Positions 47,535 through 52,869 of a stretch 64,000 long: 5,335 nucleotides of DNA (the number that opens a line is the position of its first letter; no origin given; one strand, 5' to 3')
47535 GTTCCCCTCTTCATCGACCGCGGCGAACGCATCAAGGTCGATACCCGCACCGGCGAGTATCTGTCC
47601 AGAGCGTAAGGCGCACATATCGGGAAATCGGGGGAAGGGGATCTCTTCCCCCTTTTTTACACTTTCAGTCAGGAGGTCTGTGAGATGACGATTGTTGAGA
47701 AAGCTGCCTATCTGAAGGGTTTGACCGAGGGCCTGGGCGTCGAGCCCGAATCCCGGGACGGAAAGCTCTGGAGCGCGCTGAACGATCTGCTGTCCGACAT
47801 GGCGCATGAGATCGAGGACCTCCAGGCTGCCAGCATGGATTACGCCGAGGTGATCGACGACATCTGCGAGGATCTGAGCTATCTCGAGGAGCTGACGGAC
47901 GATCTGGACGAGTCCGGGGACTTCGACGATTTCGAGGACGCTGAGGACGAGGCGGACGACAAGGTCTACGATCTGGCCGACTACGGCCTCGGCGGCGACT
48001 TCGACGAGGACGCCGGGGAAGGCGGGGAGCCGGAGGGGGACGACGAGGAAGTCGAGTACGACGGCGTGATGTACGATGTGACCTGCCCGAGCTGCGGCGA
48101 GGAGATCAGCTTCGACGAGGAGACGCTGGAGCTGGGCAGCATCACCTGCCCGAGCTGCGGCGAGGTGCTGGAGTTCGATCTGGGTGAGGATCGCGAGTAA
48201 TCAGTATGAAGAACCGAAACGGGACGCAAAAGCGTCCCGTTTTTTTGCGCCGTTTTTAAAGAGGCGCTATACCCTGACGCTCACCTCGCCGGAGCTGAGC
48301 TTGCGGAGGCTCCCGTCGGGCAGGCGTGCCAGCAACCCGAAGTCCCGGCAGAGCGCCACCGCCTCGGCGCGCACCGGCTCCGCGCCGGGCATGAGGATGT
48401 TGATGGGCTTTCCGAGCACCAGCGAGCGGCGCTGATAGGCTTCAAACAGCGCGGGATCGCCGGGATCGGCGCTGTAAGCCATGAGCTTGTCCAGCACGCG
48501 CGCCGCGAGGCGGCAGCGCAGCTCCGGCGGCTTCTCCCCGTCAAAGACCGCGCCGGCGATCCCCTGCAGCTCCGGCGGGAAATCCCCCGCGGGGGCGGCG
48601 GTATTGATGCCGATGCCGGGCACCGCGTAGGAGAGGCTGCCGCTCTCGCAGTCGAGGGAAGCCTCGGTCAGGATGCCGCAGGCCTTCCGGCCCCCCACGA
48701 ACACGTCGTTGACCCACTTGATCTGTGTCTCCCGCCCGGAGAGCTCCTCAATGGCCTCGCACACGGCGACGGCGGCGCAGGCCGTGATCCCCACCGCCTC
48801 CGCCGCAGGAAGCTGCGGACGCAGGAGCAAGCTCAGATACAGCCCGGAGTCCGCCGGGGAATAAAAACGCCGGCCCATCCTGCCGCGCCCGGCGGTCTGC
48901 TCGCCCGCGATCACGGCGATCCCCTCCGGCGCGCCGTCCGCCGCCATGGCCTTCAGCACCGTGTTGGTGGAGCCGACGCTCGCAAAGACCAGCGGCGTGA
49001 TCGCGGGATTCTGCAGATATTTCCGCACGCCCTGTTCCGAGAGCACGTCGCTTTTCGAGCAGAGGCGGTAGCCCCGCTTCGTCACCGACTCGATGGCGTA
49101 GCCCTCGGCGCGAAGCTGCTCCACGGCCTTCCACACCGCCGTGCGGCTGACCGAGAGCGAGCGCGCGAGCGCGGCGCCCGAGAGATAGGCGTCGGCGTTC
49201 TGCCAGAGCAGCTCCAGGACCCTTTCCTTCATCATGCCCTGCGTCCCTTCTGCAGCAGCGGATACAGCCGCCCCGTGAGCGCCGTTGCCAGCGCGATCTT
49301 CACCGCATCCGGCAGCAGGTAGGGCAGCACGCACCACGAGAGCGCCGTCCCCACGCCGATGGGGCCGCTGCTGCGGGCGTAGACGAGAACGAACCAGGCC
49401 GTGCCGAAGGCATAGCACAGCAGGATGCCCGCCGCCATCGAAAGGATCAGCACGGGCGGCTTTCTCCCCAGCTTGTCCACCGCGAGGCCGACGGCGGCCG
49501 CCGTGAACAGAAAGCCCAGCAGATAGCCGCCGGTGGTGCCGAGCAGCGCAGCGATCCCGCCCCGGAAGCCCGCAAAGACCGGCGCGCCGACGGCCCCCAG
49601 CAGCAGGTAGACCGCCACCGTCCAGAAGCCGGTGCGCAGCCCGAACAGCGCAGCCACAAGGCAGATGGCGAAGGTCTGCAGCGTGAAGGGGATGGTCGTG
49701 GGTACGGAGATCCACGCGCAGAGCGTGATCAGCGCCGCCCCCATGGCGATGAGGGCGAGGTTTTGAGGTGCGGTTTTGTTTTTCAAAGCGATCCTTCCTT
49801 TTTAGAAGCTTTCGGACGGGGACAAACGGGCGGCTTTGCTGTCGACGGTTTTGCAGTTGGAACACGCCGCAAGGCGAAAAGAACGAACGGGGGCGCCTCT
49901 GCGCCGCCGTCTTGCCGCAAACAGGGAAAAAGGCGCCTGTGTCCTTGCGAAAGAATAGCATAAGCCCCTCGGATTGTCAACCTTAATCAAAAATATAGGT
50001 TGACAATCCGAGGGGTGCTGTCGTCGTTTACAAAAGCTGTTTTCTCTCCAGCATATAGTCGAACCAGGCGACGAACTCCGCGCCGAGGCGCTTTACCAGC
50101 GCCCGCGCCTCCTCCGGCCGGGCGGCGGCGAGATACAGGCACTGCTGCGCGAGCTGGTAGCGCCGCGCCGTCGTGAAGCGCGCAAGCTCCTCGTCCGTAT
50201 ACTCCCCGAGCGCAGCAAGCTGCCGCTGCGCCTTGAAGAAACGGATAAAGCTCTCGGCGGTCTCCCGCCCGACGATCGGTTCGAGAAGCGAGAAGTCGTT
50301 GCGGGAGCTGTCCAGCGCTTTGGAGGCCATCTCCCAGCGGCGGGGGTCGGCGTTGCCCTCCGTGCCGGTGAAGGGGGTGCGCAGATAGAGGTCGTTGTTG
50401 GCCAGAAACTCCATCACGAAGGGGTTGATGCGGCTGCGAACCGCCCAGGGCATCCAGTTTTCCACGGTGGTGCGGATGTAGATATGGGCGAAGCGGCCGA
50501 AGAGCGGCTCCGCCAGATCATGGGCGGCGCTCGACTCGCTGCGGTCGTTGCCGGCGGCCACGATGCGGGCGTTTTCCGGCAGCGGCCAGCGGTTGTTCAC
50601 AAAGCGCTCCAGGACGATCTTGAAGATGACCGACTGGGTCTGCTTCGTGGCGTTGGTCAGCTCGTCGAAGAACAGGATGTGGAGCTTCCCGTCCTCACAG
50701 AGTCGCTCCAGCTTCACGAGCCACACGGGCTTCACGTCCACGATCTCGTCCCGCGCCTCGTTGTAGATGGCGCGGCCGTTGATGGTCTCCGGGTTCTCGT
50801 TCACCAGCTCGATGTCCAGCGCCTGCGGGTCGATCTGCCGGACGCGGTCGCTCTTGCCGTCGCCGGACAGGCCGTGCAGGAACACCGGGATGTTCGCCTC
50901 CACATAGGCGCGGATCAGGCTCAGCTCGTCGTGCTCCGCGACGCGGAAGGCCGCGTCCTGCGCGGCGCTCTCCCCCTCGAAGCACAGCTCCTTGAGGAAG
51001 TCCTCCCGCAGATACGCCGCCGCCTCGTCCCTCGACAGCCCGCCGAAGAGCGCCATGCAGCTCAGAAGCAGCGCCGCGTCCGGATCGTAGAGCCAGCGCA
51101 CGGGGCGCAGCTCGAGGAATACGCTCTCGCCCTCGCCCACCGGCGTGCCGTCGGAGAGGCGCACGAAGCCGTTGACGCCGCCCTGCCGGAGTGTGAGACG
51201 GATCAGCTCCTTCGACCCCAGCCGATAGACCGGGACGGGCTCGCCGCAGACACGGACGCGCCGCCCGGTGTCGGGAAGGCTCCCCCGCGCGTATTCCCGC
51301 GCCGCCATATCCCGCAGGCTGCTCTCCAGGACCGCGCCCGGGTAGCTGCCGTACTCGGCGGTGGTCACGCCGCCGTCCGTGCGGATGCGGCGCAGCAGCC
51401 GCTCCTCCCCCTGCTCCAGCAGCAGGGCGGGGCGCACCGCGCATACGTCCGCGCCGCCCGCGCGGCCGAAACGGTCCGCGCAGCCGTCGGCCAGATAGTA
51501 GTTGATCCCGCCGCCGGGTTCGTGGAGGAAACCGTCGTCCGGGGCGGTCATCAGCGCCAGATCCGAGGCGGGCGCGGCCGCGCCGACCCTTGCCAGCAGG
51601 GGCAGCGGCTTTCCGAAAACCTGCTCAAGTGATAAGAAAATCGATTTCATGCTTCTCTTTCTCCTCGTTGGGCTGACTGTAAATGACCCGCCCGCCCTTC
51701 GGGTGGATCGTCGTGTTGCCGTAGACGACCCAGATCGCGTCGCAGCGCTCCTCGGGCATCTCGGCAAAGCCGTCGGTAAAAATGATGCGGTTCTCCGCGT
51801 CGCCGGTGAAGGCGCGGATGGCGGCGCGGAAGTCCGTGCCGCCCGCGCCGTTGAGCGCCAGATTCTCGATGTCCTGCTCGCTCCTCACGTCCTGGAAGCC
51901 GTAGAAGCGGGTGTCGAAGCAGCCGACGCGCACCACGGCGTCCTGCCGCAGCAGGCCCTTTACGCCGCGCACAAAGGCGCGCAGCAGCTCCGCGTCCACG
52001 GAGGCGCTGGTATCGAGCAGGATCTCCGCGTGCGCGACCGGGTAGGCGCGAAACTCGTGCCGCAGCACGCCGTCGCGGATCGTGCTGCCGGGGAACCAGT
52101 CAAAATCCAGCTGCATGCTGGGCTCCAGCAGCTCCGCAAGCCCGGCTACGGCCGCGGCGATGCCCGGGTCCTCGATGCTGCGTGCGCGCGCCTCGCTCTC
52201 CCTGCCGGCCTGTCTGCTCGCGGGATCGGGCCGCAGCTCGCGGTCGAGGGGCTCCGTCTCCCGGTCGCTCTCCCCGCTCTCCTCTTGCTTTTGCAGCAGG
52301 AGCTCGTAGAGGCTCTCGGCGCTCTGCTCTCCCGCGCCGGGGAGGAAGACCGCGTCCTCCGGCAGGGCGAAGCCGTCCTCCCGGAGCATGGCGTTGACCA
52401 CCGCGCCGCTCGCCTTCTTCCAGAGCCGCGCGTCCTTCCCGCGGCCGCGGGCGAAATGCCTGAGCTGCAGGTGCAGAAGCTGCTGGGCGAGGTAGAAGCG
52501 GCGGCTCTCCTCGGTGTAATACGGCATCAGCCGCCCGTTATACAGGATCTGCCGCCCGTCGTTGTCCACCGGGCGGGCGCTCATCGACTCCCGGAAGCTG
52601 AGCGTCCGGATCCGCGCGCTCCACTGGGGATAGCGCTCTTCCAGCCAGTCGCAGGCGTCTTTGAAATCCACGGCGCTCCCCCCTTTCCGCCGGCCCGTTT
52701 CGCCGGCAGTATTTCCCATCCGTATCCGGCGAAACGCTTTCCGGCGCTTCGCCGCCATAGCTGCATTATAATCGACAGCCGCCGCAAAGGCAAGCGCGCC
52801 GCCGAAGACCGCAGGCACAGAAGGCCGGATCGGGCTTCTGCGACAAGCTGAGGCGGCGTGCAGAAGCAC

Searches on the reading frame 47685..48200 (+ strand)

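Call 60: search_protein_families(library=pfam, proteins=[window:47685-48200:+], max_evalue=0.001)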
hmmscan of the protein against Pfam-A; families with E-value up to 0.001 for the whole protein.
window:47685-48200:+ (171 aa): 6 families
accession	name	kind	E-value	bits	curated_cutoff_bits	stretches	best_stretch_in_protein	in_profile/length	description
PF08271.17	Zn_Ribbon_TF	-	1.3e-05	25.1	29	1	133-166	2-33/43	TFIIB zinc-binding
PF24460.1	DUF7575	-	2.9e-05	23.8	28.5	0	132-141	4-13/28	Domain of unknown function (DUF7575)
PF24441.1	DUF7560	-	9.4e-05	22.5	27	0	129-148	3-22/44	Family of unknown function (DUF7560)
PF13248.11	Zn_ribbon_3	-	9.9e-05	22.1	27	0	132-162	3-26/26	zinc-ribbon domain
PF24463.1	DUF7577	-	0.00023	21.2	28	0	132-140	3-11/27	Domain of unknown function (DUF7577)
PF21344.3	Zn_ribbon_LysW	-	0.00038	20.5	27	1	132-163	1-32/46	Alpha-aminoadipate carrier protein LysW-like, globular domain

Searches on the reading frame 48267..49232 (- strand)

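Call 60: search_protein_families(library=pfam, proteins=[window:48267-49232:-], max_evalue=0.001)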
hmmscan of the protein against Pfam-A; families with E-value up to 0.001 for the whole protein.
window:48267-49232:- (321 aa): 4 families
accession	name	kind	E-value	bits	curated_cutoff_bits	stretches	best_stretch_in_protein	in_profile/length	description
PF03099.24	BPL_LplA_LipB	-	1.6e-17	64.1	21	1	83-197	2-120/133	Biotin/lipoate A/B protein ligase family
PF08279.18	HTH_11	-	7.6e-15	55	25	1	3-56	3-55/55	HTH domain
PF02237.23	BPL_C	-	1.1e-05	25.7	21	1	273-320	2-48/48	Biotin protein ligase C terminal domain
PF13412.12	HTH_24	-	2.9e-05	24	21.9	1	4-45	7-46/48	Winged helix-turn-helix DNA-binding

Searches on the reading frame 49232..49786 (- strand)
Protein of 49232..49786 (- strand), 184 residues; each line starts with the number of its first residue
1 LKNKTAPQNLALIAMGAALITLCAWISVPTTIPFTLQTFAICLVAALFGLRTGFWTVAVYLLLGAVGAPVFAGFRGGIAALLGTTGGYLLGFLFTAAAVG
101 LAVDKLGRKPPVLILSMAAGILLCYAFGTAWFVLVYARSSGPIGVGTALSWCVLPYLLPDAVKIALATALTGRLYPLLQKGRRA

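Call 60: search_protein_families(library=pfam, proteins=[window:49232-49786:-], max_evalue=0.001)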
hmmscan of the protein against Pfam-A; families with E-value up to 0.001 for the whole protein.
window:49232-49786:- (184 aa): 1 family
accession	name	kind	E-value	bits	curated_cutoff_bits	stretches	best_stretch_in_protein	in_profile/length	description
PF02632.19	BioY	-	9.3e-39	133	25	1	30-174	2-138/140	BioY family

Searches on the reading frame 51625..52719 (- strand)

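Call 60: search_protein_families(library=pfam, proteins=[window:51625-52719:-], max_evalue=0.001)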
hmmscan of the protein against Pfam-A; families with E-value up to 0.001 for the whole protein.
window:51625-52719:- (364 aa): 2 families
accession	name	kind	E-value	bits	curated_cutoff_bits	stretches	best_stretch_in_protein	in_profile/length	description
PF13203.12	DUF2201_N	-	4.6e-15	56.4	23.2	1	22-159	9-153/271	Putative metallopeptidase domain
PF09967.15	DUF2201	-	3.8e-10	40.4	26.4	1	233-346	3-120/123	VWA-like domain (DUF2201)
